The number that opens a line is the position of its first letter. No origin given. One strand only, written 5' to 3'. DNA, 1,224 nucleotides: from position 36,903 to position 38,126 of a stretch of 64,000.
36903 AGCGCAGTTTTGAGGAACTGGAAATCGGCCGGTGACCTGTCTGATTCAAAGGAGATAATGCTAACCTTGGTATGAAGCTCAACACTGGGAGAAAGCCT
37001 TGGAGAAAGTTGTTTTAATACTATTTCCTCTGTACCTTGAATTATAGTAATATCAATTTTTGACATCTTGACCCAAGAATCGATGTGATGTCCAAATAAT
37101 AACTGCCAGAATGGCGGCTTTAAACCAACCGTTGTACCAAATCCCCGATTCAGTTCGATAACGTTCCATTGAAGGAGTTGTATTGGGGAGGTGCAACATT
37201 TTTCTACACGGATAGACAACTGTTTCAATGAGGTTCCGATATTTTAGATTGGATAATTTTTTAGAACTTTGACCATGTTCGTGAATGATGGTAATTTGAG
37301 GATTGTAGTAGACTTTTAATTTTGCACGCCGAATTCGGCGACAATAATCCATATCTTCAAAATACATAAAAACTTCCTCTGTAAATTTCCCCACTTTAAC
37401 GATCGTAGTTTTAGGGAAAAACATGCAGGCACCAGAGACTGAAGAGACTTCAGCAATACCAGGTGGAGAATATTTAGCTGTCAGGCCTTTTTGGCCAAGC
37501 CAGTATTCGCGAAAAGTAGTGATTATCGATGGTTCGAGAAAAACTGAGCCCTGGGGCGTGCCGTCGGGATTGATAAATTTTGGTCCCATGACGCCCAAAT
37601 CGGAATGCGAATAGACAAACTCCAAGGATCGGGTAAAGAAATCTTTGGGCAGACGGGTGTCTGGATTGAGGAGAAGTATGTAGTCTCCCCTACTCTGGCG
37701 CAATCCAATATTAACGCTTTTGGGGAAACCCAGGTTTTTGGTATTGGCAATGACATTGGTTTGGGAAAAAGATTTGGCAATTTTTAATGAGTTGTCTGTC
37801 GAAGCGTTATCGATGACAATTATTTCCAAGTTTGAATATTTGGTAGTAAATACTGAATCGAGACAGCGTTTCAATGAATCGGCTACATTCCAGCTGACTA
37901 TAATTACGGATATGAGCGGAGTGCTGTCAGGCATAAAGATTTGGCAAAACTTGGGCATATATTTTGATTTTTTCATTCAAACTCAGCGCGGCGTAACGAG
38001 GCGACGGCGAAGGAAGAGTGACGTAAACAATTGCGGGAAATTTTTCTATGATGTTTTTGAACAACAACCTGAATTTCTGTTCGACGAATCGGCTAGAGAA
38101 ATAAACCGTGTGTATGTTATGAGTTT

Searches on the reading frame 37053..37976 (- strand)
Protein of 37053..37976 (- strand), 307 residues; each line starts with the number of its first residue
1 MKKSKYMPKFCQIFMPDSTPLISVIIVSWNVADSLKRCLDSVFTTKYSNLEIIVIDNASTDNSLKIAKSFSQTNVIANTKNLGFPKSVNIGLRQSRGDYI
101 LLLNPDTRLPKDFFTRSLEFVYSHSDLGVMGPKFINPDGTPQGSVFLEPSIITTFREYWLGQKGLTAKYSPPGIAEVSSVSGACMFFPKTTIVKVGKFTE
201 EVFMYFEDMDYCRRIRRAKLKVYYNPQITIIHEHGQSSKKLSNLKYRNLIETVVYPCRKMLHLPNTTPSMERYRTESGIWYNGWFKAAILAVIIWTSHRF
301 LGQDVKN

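Call 16: search_protein_families(library=pfam, proteins=[window:37053-37976:-], max_evalue=0.001)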
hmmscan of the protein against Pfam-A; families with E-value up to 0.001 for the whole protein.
window:37053-37976:- (307 aa): 5 families
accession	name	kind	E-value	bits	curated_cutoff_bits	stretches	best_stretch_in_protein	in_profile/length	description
PF00535.33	Glycos_transf_2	-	1.2e-26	94.1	23.3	1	23-141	1-123/168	Glycosyl transferase family 2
PF13641.12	Glyco_tranf_2_3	-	1.1e-20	75.1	27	1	22-247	3-226/230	Glycosyltransferase like family 2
PF13632.12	Glyco_trans_2_3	-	1.6e-07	31.8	27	1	99-238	1-128/198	Glycosyl transferase family group 2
PF10111.15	Glyco_tranf_2_2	-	1.1e-05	25.5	27.3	1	45-121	23-106/276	Glycosyltransferase like family 2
PF13712.12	Glyco_tranf_2_5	-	0.00011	22.4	27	1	74-241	31-198/210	Glycosyltransferase like family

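Call 89: search_solved_structures(query=window:37053-37976:-, max_evalue=0.001)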
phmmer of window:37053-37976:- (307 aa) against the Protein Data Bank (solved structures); distinct sequences matched with E-value up to 0.001: 18.
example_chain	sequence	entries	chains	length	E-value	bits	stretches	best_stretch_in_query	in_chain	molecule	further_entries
2z87_A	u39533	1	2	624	1.1e-12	51.1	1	19-115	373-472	Chondroitin synthase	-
2z86_A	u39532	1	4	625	1.1e-12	51.1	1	19-115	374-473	Chondroitin synthase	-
5hea_A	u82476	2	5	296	5.9e-12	48.7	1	17-137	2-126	Putative glycosyltransferase (GalT1)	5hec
3bcv_A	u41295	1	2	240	3.2e-10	43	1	20-147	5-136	Putative glycosyltransferase protein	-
8vh7_A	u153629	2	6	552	7e-10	41.9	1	18-108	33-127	Heparosan synthase B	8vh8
8viw_A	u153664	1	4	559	7.2e-10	41.8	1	18-108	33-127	Heparosan synthase B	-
6p61_A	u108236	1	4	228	2.4e-09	40.1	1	19-120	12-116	Glycosyltransferase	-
5tze_C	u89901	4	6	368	5.4e-09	38.9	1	23-150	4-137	Glycosyl transferase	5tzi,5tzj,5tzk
5tz8_A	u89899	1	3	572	1.2e-08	37.8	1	23-150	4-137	Glycosyl transferase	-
9omj_A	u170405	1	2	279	3.4e-07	33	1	22-107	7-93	Glycosyltransferase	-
9omm_A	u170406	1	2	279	3.5e-07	33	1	22-107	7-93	Glycosyltransferase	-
9omh_A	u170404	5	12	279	3.5e-07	33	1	22-107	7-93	Glycosyltransferase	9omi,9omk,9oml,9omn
5mlz_A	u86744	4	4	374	9.6e-07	31.6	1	21-135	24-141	Dolichol monophosphate mannose synthase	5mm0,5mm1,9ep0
6yv7_B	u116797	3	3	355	3.8e-06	29.6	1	16-114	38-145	Glycosyl transferase, family 2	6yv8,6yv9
6yv7_A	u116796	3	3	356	3.8e-06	29.6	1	16-114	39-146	Glycosyl transferase, family 2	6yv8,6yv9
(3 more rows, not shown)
